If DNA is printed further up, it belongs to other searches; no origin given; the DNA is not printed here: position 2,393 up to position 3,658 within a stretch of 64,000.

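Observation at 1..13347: Type IV pilus locus with an unusual set of pilin-fused giant proteins and a 1897-aa repetitive protein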

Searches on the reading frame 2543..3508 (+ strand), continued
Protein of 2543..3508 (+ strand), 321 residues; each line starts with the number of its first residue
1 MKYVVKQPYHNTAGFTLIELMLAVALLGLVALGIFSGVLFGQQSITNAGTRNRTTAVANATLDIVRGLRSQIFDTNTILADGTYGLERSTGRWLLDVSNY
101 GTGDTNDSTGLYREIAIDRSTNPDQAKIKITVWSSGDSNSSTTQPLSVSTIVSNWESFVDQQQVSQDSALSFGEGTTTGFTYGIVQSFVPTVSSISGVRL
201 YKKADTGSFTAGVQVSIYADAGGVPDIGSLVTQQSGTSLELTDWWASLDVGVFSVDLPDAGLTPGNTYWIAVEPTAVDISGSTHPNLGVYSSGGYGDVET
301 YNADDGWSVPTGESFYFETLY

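Call 54: search_protein_families(library=ncbifam, proteins=[L003:16001-16540:+, L005:11100-11579:+, L006:11100-11561:+, L007:11234-11800:+, L008:11099-11563:+, L003:18209-18964:+, L005:11592-12100:+, L006:11563-12070:+, L007:12384-12900:+, L008:11566-12070:+], max_evalue=0.01)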
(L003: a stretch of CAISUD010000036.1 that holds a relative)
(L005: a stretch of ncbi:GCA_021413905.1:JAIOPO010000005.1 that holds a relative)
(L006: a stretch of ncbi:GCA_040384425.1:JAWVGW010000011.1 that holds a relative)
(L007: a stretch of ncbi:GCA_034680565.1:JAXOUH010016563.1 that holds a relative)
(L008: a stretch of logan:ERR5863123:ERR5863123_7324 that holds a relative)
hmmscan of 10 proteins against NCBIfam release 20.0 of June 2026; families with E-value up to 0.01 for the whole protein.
L003:16001-16540:+ (180 aa): 12 families
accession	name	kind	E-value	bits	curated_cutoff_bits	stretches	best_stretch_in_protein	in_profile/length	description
NF040982.1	ComGD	equivalog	2.9e-09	37.4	70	1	22-114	2-93/139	competence type IV pilus minor pilin ComGD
NF041775.1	typeIV_PilA_Myxo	equivalog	2.2e-07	31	400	1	21-132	10-121/214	type IV pilin protein PilA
TIGR01708.2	typeII_sec_gspH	equivalog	1.1e-06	28.7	80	1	21-74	1-54/169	type II secretion system minor pseudopilin GspH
TIGR02596.1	TIGR02596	subfamily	3e-06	27.5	70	1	24-74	1-51/196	Verru_Chthon cassette protein D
TIGR02532.1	IV_pilin_GFxxxE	domain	4.1e-06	26.4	16.3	1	22-42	2-22/24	prepilin-type N-terminal cleavage/methylation domain-containing protein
NF007862.0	PRK10574.1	equivalog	4.5e-06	26.9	138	1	21-54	4-37/145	prepilin peptidase-dependent pilin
NF041013.1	T4P_ComGE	equivalog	3.1e-05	24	49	1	22-71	4-53/83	competence type IV pilus minor pilin ComGE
TIGR01710.1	typeII_sec_gspG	equivalog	0.0003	20.8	88.85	1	22-55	1-34/134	type II secretion system major pseudopilin GspG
NF040999.1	pilin_ComGC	equivalog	0.00043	20.4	75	1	22-45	2-25/84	competence type IV pilus major pilin ComGC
NF041002.1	pilin_ComGF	equivalog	0.00047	20.4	80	1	22-64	2-44/139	competence type IV pilus minor pilin ComGF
NF007800.0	PRK10506.1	equivalog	0.00078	19.3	158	1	20-80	7-67/163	prepilin peptidase-dependent protein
TIGR01711.1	gspJ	equivalog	0.0029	17.4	64.85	1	22-72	1-51/192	type II secretion system minor pseudopilin GspJ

L005:11100-11579:+ (159 aa): 3 families
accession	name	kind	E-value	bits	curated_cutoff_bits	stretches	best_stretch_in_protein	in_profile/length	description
NF040982.1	ComGD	equivalog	0.00091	19.6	70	1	11-99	2-91/139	competence type IV pilus minor pilin ComGD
TIGR02532.1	IV_pilin_GFxxxE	domain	0.0016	18.2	16.3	1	11-33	2-24/24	prepilin-type N-terminal cleavage/methylation domain-containing protein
TIGR02596.1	TIGR02596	subfamily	0.006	16.7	70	1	13-80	1-66/196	Verru_Chthon cassette protein D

L006:11100-11561:+ (153 aa): 4 families
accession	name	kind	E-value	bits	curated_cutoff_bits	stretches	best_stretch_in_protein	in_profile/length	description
NF040982.1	ComGD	equivalog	2e-05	25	70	1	10-136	1-121/139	competence type IV pilus minor pilin ComGD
TIGR02532.1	IV_pilin_GFxxxE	domain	5.6e-05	22.8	16.3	1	11-32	2-23/24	prepilin-type N-terminal cleavage/methylation domain-containing protein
TIGR02596.1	TIGR02596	subfamily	0.0015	18.7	70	1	13-63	1-51/196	Verru_Chthon cassette protein D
NF041775.1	typeIV_PilA_Myxo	equivalog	0.0083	16.1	400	0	9-51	9-51/214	type IV pilin protein PilA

L007:11234-11800:+ (189 aa): 4 families
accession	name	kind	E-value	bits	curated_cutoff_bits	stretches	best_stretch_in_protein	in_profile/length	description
NF040982.1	ComGD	equivalog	3.8e-07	30.6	70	1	14-145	2-125/139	competence type IV pilus minor pilin ComGD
NF007862.0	PRK10574.1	equivalog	0.0006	20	138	1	13-55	4-46/145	prepilin peptidase-dependent pilin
NF041775.1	typeIV_PilA_Myxo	equivalog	0.0013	18.8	400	1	13-48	10-45/214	type IV pilin protein PilA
TIGR02596.1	TIGR02596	subfamily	0.0019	18.3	70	1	16-67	1-52/196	Verru_Chthon cassette protein D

L008:11099-11563:+ (154 aa): 13 families
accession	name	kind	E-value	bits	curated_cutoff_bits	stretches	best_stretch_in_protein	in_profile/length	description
TIGR02532.1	IV_pilin_GFxxxE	domain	2.1e-07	30.5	16.3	1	10-31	2-23/24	prepilin-type N-terminal cleavage/methylation domain-containing protein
NF041013.1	T4P_ComGE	equivalog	2.4e-06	27.6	49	1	10-58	4-52/83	competence type IV pilus minor pilin ComGE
TIGR01708.2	typeII_sec_gspH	equivalog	6.5e-06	26.2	80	1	10-108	2-102/169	type II secretion system minor pseudopilin GspH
NF041775.1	typeIV_PilA_Myxo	equivalog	6.2e-05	23.1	400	1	3-69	4-68/214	type IV pilin protein PilA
TIGR02596.1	TIGR02596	subfamily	0.00039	20.6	70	1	12-60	1-49/196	Verru_Chthon cassette protein D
NF007862.0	PRK10574.1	equivalog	0.00063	19.9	138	1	8-58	3-56/145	prepilin peptidase-dependent pilin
NF041002.1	pilin_ComGF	equivalog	0.00089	19.5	80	1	10-33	2-25/139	competence type IV pilus minor pilin ComGF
TIGR02599.1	TIGR02599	subfamily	0.00097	18.5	256.5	1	11-35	1-25/361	Verru_Chthon cassette protein C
NF040982.1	ComGD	equivalog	0.0013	19.1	70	1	10-86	2-78/139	competence type IV pilus minor pilin ComGD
TIGR01707.1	gspI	equivalog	0.0016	18.9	44.35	1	11-47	1-38/101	type II secretion system minor pseudopilin GspI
TIGR01710.1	typeII_sec_gspG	equivalog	0.0037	17.3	88.85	1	10-41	1-29/134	type II secretion system major pseudopilin GspG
NF007800.0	PRK10506.1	equivalog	0.0077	16.1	158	1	7-58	6-57/163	prepilin peptidase-dependent protein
NF047828.1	T3SSXpsI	equivalog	0.0084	16.1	150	0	10-34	2-26/132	type II secretion system protein XpsI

L003:18209-18964:+ (251 aa): 8 families
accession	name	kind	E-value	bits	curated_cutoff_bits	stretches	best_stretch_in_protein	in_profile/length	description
TIGR02523.1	type_IV_pilV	equivalog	5.7e-07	30.1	52.2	1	10-72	2-64/139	type IV pilus modification protein PilV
NF041013.1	T4P_ComGE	equivalog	8.4e-07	29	49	1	7-60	1-54/83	competence type IV pilus minor pilin ComGE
TIGR01707.1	gspI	equivalog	1.9e-05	25.1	44.35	1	11-60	1-50/101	type II secretion system minor pseudopilin GspI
TIGR02532.1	IV_pilin_GFxxxE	domain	7.1e-05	22.5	16.3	1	10-30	2-22/24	prepilin-type N-terminal cleavage/methylation domain-containing protein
NF007848.0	PRK10557.1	equivalog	0.00013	21.3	120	1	3-81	4-77/192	prepilin peptidase-dependent protein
TIGR01711.1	gspJ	equivalog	0.00039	20.3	64.85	1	11-50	2-41/192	type II secretion system minor pseudopilin GspJ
NF007800.0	PRK10506.1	equivalog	0.0068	16.2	158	0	3-43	2-43/163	prepilin peptidase-dependent protein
NF041002.1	pilin_ComGF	equivalog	0.009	16.2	80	0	9-50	1-42/139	competence type IV pilus minor pilin ComGF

L005:11592-12100:+ (169 aa): 4 families
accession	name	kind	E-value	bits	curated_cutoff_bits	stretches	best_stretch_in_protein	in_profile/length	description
TIGR01707.1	gspI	equivalog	0.0011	19.4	44.35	1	16-64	1-49/101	type II secretion system minor pseudopilin GspI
NF047828.1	T3SSXpsI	equivalog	0.0013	18.8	150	1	15-64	2-51/132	type II secretion system protein XpsI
TIGR02532.1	IV_pilin_GFxxxE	domain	0.0017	18.1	16.3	1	15-35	2-22/24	prepilin-type N-terminal cleavage/methylation domain-containing protein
TIGR02523.1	type_IV_pilV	equivalog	0.0023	18.4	52.2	1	15-73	2-60/139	type IV pilus modification protein PilV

L006:11563-12070:+ (169 aa): 3 families
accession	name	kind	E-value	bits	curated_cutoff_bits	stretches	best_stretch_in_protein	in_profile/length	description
TIGR01707.1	gspI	equivalog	0.0025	18.3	44.35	1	15-117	1-96/101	type II secretion system minor pseudopilin GspI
NF007848.0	PRK10557.1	equivalog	0.003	16.9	120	1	7-37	4-34/192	prepilin peptidase-dependent protein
TIGR02523.1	type_IV_pilV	equivalog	0.0044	17.5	52.2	1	14-71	2-59/139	type IV pilus modification protein PilV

L007:12384-12900:+ (172 aa): 4 families
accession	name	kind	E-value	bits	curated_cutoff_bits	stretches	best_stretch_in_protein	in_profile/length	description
TIGR02532.1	IV_pilin_GFxxxE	domain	0.00024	20.8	16.3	1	30-52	2-24/24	prepilin-type N-terminal cleavage/methylation domain-containing protein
TIGR01707.1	gspI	equivalog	0.0015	19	44.35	1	31-70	1-38/101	type II secretion system minor pseudopilin GspI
NF041013.1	T4P_ComGE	equivalog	0.0018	18.4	49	1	29-54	3-28/83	competence type IV pilus minor pilin ComGE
TIGR02523.1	type_IV_pilV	equivalog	0.0045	17.5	52.2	1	30-86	2-58/139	type IV pilus modification protein PilV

L008:11566-12070:+ (168 aa): 4 families
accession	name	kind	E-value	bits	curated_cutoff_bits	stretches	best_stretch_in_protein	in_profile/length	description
TIGR02532.1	IV_pilin_GFxxxE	domain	0.00035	20.3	16.3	1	13-34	2-23/24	prepilin-type N-terminal cleavage/methylation domain-containing protein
NF047828.1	T3SSXpsI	equivalog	0.00044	20.3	150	1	13-125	2-112/132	type II secretion system protein XpsI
TIGR02523.1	type_IV_pilV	equivalog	0.0024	18.4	52.2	1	13-75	2-64/139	type IV pilus modification protein PilV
NF041013.1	T4P_ComGE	equivalog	0.0045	17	49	1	13-44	4-35/83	competence type IV pilus minor pilin ComGE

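Call 55: search_protein_families(library=ncbifam, proteins=[L005:1886-2431:+, L006:1810-2364:+, L007:19914-20468:+, L008:13213-13731:+, L005:2450-2851:+, L006:2370-2765:+, L008:13738-14130:+], max_evalue=0.01)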
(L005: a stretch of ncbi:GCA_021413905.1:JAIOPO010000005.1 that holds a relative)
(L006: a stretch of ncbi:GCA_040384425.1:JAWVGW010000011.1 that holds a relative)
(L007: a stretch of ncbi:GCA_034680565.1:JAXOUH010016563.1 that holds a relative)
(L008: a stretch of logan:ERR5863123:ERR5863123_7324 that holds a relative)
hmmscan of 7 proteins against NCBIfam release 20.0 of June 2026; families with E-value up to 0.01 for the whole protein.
L005:1886-2431:+ (181 aa): 1 family
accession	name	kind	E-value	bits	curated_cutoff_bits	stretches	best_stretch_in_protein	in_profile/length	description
NF007848.0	PRK10557.1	equivalog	4e-06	26.3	120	1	5-70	6-71/192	prepilin peptidase-dependent protein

L006:1810-2364:+ (184 aa): 2 families
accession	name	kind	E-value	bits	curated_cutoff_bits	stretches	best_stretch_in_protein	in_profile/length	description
NF007848.0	PRK10557.1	equivalog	1.4e-05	24.5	120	1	8-84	5-80/192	prepilin peptidase-dependent protein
NF007800.0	PRK10506.1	equivalog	0.0039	17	158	1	8-42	3-37/163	prepilin peptidase-dependent protein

L007:19914-20468:+ (184 aa): 4 families
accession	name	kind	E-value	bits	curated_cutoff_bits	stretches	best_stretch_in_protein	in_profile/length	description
NF041002.1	pilin_ComGF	equivalog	7.4e-06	26.2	80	1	9-70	2-61/139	competence type IV pilus minor pilin ComGF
NF007848.0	PRK10557.1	equivalog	3.6e-05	23.2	120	1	4-67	6-69/192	prepilin peptidase-dependent protein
NF040982.1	ComGD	equivalog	0.0028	18.1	70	0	8-44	1-38/139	competence type IV pilus minor pilin ComGD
NF038186.1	YPDG_rpt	domain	0.0088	17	40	0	98-142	44-90/98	YPDG domain-containing protein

L008:13213-13731:+ (172 aa): 6 families
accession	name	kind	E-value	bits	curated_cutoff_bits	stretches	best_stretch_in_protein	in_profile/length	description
NF041002.1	pilin_ComGF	equivalog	5.4e-06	26.7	80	1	11-93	1-83/139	competence type IV pilus minor pilin ComGF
NF007848.0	PRK10557.1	equivalog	5.7e-05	22.5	120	1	5-69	4-68/192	prepilin peptidase-dependent protein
NF040982.1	ComGD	equivalog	0.00017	22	70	1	11-56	1-46/139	competence type IV pilus minor pilin ComGD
NF038304.1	EPS_HpsC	equivalog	0.0004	20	200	1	6-52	15-61/318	hormogonium polysaccharide secretion pseudopilin HpsC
NF038303.1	EPS_HpsB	equivalog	0.0047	16.9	150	1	11-62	2-49/211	hormogonium polysaccharide secretion pseudopilin HpsB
TIGR02599.1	TIGR02599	subfamily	0.0073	15.6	256.5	1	13-42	1-30/361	Verru_Chthon cassette protein C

L005:2450-2851:+ (133 aa): 0 families

L006:2370-2765:+ (131 aa): 0 families

L008:13738-14130:+ (130 aa): 1 family
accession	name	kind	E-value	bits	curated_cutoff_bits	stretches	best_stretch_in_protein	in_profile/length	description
NF041014.1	pilin_ComGG_2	equivalog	0.0031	18.1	40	1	15-89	11-81/101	competence type IV pilus minor pilin ComGG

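Call 60: predict_structure(alignment_id=A3)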
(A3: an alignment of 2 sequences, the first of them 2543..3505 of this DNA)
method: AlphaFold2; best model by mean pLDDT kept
length: 321 residues; sequences in the alignment: 2
mean_pLDDT: 39.6   pTM: 0.34
mean pLDDT of the five models: 39.6, 39.5, 35.5, 34.8, 34.8
residues with pLDDT >= 90: 0; 70-90: 0; 50-70: 70; < 50: 251
segments of 3 or more residues with pLDDT < 50: 1-12, 28-183, 191-194, 196-209, 242-254, 276-321
pLDDT, mean of each block of 10 residues (from residue 1): 44 55 55 41 29 31 35 30 34 37 33 37 34 34 28 26 26 28 48 46 44 62 55 57 39 49 58 50 33 29 28 32 28
secondary structure, 60 per line:
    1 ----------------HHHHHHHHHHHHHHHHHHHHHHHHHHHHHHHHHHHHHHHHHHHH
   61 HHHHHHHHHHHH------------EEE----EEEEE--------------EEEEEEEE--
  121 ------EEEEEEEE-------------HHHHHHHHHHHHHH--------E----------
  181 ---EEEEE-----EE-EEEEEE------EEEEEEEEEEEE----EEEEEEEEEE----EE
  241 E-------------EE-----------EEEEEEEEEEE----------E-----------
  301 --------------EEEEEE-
elements in order: H17-72 E85-87 E92-96 E111-118 E127-134 H148-161 E184-188 E197-202 E209-220 E225-234 E239-241 E268-278 E315-320

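Call 61: search_protein_families(library=pfam, proteins=[L008:12043-13206:+, L005:12069-13430:+, L007:12879-14306:+], max_evalue=5)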
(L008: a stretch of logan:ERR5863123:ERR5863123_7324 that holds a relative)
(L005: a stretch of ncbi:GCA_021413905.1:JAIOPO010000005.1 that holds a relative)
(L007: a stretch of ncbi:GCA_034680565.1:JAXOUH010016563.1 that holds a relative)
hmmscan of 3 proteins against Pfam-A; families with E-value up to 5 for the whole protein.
L008:12043-13206:+ (388 aa): 1 family
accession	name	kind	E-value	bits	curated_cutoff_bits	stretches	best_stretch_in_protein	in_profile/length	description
PF08309.17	LVIVD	-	0.12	12.2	20.2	1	174-195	20-41/42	LVIVD repeat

L005:12069-13430:+ (454 aa): 2 families
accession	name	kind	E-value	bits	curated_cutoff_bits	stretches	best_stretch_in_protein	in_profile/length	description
PF08309.17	LVIVD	-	7.1e-06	25.7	20.2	2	5-38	8-40/42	LVIVD repeat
PF19190.6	BACON_2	-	0.00026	21.3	25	1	364-412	22-70/94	Viral BACON domain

L007:12879-14306:+ (476 aa): 3 families
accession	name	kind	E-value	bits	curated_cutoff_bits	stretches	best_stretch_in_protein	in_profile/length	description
PF08309.17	LVIVD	-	1.4e-05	24.8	20.2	1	63-101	2-38/42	LVIVD repeat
PF19190.6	BACON_2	-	0.0056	17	25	1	376-432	20-71/94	Viral BACON domain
PF13004.13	BACON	-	0.054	13.9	25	1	395-432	2-38/61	Putative binding domain, N-terminal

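Call 67: find_encoding_contigs(protein=P0007, flank=10000, max_places=1)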
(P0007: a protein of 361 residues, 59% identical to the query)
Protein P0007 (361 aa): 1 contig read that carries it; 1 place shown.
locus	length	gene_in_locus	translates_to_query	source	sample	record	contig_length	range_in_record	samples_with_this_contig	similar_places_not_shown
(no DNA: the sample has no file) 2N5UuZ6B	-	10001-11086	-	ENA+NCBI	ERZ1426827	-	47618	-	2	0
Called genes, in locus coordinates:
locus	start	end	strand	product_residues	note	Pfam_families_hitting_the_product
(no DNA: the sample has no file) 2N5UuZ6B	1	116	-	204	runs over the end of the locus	-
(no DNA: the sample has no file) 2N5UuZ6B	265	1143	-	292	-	PF01149:Fapy_DNA_glyco, PF06831:H2TH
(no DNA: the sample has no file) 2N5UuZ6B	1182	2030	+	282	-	PF01520:Amidase_3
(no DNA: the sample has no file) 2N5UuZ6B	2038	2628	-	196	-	PF01330:RuvA_N, PF00633:HHH (faint), PF14520:HHH_5, PF07499:RuvA_C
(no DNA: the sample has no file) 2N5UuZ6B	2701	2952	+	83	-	PF01649:Ribosomal_S20p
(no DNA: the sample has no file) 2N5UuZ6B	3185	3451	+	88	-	-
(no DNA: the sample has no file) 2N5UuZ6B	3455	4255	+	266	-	PF13175:AAA_15 (faint), PF13476:AAA_23 (faint), PF13555:AAA_29 (weak), PF00005:ABC_tran, PF13304:AAA_21 (weak)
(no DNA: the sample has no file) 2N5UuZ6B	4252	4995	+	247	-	PF01061:ABC2_membrane, PF12698:ABC2_membrane_3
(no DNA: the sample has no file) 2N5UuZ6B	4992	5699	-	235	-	PF01479:S4, PF00849:PseudoU_synth_2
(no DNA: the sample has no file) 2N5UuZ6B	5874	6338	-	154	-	-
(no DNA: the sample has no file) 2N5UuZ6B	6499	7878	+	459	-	PF00041:fn3 (faint), PF16655:PhoD_N (faint), PF16656:Pur_ac_phosph_N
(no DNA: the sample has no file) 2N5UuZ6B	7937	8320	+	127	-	PF00072:Response_reg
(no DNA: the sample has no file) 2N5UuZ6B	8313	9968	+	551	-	PF05157:MshEN, PF00437:T2SSE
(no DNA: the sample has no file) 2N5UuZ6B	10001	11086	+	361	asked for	PF00482:T2SSF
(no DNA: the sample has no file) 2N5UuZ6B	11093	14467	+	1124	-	PF07963:N_methyl (weak), PF09479:Flg_new (faint), PF06739:SBBP (faint), PF08450:SGL (faint), PF01436:NHL (weak), PF17170:DUF5128, PF01436:NHL, PF18998:Flg_new_2, +2 more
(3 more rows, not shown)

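Call 68: find_encoding_contigs(protein=P0013, flank=10000, max_places=1)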
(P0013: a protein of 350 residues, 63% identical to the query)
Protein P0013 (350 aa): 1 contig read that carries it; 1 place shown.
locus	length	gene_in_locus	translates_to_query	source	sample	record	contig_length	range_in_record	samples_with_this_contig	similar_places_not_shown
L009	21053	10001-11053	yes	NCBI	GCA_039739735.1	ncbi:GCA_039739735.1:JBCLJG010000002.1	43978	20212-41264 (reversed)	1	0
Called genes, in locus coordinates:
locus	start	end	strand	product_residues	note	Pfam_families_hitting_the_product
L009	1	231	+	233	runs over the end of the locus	PF13177:DNA_pol3_delta2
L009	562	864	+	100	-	PF08843:AbiEii (weak)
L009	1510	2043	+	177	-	-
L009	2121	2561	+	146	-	-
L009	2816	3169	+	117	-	-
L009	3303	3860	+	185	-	-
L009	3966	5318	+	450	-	PF07705:CARDB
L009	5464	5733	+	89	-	PF07603:Lcl_C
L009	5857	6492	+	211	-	-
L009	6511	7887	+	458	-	PF00989:PAS (faint), PF13426:PAS_9 (weak), PF00512:HisKA, PF02518:HATPase_c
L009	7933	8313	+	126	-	PF00072:Response_reg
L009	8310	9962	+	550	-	PF05157:MshEN (weak), PF00437:T2SSE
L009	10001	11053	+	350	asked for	PF00482:T2SSF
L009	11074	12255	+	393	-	PF13385:Laminin_G_3 (weak)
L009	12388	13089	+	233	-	PF00041:fn3 (weak)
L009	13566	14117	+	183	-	PF01765:RRF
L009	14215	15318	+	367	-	PF02163:Peptidase_M50, PF00595:PDZ (weak), PF17820:PDZ_6 (weak)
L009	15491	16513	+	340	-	PF04545:Sigma70_r4, PF05066:HARE-HTH (faint)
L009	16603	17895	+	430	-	PF26449:DUF8128 (weak)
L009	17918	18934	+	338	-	PF02618:YceG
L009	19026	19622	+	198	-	PF00929:RNase_T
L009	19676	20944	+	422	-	PF02540:NAD_synthase (weak), PF03054:tRNA_Me_trans, PF20259:tRNA_Me_trans_M, PF20258:tRNA_Me_trans_C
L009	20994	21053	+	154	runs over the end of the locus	PF02308:MgtC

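Call 69: find_encoding_contigs(protein=P0021, flank=10000, max_places=1)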
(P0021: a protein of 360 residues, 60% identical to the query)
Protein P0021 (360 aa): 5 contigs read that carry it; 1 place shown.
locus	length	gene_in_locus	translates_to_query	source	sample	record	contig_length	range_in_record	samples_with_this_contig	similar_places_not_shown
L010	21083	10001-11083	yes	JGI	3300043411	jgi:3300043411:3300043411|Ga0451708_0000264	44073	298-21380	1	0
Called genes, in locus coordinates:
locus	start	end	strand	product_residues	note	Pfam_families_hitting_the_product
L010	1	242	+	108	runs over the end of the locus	PF03819:MazG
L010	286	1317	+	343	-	PF13091:PLDc_2, PF00614:PLDc (weak), PF13091:PLDc_2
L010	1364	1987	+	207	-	PF01810:LysE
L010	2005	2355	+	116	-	-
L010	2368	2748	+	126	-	PF01641:SelR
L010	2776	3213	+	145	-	PF08570:DUF1761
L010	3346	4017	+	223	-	-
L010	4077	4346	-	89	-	-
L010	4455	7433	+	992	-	PF00580:UvrD-helicase, PF13245:AAA_19, PF13604:AAA_30 (faint), PF13361:UvrD_C, PF13538:UvrD_C_2 (faint), PF12705:PDDEXK_1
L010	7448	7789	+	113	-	PF01035:DNA_binding_1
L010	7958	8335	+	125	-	PF00072:Response_reg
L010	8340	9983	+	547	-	PF05157:MshEN, PF00437:T2SSE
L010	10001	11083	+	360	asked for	PF00482:T2SSF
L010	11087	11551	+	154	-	-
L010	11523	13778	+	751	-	PF07963:N_methyl (weak), PF22544:HYDIN_VesB_CFA65-like_Ig (faint), PF08309:LVIVD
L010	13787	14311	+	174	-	-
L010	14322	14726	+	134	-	-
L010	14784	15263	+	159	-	PF07963:N_methyl (weak)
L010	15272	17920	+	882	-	PF03924:CHASE, PF00989:PAS, PF08448:PAS_4, PF13426:PAS_9 (weak), PF00989:PAS (weak), PF13426:PAS_9 (weak), PF00512:HisKA, PF02518:HATPase_c, +1 more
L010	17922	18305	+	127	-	PF00072:Response_reg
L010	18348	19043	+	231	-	PF01409:tRNA-synt_2d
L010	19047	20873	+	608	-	PF03483:B3_4, PF03484:B5, PF03147:FDX-ACB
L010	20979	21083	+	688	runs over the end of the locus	PF02518:HATPase_c, PF00204:DNA_gyraseB, PF01751:Toprim, PF00986:DNA_gyraseB_C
